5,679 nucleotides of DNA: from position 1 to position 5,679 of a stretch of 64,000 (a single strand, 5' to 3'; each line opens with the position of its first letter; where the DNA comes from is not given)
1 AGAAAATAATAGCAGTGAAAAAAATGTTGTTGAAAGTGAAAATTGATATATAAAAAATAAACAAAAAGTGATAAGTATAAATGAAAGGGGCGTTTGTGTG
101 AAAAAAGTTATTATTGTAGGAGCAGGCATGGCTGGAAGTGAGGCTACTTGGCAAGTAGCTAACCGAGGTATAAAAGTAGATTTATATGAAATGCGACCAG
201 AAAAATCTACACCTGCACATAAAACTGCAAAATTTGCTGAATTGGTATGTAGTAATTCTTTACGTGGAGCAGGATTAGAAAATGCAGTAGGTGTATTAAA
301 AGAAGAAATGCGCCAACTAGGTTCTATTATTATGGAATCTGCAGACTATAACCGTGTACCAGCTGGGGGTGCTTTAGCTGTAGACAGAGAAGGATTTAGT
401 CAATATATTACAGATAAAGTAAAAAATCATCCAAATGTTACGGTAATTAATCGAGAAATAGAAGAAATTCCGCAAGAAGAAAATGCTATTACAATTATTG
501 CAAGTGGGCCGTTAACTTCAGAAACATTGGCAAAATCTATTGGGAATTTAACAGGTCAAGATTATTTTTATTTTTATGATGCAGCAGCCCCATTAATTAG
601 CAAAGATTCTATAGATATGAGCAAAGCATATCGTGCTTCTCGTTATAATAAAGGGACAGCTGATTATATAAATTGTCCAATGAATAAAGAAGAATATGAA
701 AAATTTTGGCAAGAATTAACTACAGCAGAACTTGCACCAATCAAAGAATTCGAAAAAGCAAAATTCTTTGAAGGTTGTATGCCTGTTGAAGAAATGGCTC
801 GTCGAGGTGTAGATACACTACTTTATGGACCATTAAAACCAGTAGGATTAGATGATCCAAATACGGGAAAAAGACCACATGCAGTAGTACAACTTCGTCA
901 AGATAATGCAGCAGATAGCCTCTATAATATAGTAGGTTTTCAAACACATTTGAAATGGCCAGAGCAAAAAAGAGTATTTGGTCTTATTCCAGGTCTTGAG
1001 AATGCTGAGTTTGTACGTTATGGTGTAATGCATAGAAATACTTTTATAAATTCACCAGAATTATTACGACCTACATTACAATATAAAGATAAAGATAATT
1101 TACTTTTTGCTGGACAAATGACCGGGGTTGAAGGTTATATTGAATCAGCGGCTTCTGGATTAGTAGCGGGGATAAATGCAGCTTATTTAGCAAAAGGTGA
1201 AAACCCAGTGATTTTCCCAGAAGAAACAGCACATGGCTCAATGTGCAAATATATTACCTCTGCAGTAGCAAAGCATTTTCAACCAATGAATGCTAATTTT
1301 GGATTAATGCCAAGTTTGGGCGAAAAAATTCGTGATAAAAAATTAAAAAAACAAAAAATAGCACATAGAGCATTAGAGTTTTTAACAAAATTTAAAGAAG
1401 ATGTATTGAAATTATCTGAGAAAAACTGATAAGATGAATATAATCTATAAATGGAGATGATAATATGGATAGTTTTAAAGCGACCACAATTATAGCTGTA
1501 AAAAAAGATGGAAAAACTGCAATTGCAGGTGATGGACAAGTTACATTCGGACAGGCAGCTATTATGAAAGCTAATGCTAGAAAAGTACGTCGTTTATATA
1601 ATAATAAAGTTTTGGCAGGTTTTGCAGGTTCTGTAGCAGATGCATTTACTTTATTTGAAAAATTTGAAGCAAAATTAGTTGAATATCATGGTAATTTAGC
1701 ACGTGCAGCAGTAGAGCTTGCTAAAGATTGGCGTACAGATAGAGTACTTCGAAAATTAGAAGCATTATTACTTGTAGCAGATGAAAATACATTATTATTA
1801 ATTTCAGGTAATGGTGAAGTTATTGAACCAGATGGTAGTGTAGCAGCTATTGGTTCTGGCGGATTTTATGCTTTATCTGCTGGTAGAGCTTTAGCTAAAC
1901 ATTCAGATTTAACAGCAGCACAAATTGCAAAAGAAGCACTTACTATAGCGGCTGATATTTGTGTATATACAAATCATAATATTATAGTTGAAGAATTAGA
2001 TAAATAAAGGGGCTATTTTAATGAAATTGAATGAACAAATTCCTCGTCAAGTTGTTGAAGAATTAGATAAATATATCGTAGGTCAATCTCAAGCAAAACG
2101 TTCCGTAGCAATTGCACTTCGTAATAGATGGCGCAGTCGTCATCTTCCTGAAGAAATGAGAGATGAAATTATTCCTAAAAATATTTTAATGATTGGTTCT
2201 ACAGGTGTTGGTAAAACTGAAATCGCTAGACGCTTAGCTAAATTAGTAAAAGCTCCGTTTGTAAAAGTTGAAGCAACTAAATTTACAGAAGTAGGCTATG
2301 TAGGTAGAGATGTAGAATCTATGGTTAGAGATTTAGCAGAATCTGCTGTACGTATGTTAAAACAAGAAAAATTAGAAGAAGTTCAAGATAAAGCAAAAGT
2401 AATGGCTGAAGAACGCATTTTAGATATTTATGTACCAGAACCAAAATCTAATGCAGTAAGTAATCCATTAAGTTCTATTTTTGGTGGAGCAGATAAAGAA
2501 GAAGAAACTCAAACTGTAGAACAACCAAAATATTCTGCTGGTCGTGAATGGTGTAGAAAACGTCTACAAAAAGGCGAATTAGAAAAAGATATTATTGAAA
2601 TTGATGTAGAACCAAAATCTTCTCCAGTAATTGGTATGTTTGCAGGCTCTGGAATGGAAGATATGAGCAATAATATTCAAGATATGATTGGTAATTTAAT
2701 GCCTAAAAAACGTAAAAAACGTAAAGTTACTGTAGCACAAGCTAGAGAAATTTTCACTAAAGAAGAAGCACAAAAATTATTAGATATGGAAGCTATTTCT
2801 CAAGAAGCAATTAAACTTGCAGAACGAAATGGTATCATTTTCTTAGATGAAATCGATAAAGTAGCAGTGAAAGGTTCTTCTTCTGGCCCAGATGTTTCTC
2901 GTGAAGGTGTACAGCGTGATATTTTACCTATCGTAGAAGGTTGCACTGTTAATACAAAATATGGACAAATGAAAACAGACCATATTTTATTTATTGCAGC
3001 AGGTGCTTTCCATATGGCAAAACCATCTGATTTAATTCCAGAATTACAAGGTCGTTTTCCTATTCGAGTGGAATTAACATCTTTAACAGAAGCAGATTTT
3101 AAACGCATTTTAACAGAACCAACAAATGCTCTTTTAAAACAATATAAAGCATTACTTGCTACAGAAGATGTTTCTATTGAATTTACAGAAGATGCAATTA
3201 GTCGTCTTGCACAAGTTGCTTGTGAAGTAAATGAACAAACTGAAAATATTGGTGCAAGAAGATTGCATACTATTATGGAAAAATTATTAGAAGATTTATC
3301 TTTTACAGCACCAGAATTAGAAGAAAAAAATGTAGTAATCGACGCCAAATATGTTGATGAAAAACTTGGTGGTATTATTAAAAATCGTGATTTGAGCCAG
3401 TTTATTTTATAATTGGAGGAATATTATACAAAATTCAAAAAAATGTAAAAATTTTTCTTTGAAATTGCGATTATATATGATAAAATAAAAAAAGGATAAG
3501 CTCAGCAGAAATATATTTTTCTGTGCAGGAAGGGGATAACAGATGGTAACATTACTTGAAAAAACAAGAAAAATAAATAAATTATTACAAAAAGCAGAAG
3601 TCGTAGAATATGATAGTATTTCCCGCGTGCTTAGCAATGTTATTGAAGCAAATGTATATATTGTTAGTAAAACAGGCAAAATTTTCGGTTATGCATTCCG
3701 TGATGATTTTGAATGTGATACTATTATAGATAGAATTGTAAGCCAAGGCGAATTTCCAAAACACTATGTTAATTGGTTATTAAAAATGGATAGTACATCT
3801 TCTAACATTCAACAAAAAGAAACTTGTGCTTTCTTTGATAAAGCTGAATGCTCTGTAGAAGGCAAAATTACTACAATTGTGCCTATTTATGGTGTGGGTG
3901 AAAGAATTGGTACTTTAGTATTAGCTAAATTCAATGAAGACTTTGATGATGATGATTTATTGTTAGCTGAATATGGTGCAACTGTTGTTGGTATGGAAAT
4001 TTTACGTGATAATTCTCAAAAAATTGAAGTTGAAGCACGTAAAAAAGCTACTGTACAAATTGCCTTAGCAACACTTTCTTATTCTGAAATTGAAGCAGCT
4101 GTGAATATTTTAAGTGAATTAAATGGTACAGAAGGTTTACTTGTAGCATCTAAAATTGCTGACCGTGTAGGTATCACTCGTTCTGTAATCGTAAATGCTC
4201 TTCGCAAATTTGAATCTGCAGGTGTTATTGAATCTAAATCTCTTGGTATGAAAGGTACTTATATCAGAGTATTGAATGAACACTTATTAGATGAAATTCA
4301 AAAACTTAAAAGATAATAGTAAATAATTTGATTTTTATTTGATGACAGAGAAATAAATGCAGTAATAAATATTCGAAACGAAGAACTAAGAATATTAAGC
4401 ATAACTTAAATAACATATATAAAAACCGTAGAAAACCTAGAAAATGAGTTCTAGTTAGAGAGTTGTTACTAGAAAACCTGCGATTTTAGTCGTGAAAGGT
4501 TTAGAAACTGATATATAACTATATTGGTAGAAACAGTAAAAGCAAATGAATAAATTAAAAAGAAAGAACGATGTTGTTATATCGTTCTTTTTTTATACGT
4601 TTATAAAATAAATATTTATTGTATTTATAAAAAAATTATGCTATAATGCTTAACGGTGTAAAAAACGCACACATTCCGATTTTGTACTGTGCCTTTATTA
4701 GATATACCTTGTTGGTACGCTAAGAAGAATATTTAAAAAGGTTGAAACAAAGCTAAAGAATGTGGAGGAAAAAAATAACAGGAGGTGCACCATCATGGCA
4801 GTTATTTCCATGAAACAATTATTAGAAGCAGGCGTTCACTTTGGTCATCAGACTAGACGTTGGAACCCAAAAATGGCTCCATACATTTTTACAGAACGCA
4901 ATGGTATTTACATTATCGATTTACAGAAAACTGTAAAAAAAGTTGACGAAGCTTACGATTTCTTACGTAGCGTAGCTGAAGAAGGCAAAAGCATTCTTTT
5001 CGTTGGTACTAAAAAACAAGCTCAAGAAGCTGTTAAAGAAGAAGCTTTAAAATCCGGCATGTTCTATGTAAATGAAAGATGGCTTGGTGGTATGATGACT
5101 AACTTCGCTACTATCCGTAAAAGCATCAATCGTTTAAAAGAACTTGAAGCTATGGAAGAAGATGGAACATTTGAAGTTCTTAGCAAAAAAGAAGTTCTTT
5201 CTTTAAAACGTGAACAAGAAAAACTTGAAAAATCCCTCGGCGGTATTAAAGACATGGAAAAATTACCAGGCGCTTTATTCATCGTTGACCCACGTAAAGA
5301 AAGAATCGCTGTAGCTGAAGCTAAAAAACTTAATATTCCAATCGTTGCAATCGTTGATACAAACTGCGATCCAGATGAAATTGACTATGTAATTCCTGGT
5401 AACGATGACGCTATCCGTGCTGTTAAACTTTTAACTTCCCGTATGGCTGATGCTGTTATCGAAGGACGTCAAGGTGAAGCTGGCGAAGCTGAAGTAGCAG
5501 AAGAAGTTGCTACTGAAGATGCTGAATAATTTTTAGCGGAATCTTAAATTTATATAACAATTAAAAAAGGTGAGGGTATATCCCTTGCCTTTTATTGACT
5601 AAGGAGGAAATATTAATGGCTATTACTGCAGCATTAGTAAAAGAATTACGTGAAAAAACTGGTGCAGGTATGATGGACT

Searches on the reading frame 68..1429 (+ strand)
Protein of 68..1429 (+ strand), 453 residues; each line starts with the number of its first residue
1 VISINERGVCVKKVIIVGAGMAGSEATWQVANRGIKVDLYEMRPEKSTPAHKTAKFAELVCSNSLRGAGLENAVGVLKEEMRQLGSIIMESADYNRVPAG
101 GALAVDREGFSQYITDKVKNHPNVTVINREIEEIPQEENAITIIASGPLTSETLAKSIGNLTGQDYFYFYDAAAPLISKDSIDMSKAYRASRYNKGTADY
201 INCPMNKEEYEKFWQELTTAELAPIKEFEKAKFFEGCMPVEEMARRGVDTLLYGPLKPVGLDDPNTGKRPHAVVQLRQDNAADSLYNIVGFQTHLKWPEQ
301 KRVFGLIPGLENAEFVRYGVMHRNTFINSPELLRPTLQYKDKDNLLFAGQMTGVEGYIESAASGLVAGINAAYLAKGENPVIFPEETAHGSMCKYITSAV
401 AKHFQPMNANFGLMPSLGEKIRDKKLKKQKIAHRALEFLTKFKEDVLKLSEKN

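Call 82: search_protein_families(library=pfam, proteins=[window:68-1429:+], max_evalue=0.00001)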
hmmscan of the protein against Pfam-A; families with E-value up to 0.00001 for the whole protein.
window:68-1429:+ (453 aa): 1 family
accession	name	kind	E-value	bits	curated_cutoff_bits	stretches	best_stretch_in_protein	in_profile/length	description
PF01134.28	GIDA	-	1.6e-110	370.3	22.1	1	13-378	1-390/391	Glucose inhibited division protein A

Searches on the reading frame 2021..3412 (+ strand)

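Call 82: search_protein_families(library=pfam, proteins=[window:2021-3412:+], max_evalue=0.00001)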
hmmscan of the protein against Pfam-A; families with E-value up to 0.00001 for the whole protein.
window:2021-3412:+ (463 aa): 3 families
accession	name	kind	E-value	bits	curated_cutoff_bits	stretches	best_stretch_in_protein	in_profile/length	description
PF07724.20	AAA_2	-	9.8e-34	117.2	27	1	209-349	13-166/166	AAA domain (Cdc48 subfamily)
PF00004.35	AAA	-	2.2e-15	57.7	21.2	2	256-352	42-129/131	ATPase family associated with various cellular activities (AAA)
PF07728.20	AAA_5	-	8.9e-07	29.4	22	0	54-90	1-38/139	AAA domain (dynein-related subfamily)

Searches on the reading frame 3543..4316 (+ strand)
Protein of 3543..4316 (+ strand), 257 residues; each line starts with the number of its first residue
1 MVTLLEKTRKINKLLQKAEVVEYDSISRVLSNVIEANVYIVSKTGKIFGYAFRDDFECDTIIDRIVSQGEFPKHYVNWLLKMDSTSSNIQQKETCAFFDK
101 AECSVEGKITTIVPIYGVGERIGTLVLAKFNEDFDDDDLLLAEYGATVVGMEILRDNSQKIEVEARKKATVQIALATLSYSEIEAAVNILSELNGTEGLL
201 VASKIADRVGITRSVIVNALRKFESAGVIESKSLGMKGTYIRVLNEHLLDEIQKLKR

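Call 82: search_protein_families(library=pfam, proteins=[window:3543-4316:+], max_evalue=0.00001)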
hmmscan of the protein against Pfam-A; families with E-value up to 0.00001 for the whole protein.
window:3543-4316:+ (257 aa): 2 families
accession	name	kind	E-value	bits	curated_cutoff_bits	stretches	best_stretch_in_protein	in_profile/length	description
PF06018.20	CodY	-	6.2e-61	205.4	29.5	1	3-177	1-177/177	CodY GAF-like domain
PF08222.17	HTH_CodY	-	8.3e-31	105.8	27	1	197-254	2-59/61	CodY helix-turn-helix domain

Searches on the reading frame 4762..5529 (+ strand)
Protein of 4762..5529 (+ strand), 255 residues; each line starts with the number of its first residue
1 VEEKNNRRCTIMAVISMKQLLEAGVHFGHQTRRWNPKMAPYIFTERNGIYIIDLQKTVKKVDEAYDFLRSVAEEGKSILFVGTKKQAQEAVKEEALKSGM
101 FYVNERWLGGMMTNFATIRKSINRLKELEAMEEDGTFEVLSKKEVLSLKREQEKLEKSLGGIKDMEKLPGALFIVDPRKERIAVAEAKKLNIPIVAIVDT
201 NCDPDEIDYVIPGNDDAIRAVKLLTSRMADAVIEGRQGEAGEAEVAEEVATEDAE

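Call 82: search_protein_families(library=pfam, proteins=[window:4762-5529:+], max_evalue=0.00001)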
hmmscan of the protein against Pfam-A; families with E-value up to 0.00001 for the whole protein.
window:4762-5529:+ (255 aa): 1 family
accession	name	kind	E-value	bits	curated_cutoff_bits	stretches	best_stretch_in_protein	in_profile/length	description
PF00318.25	Ribosomal_S2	-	1.7e-106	354.8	26.1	1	20-235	1-216/216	Ribosomal protein S2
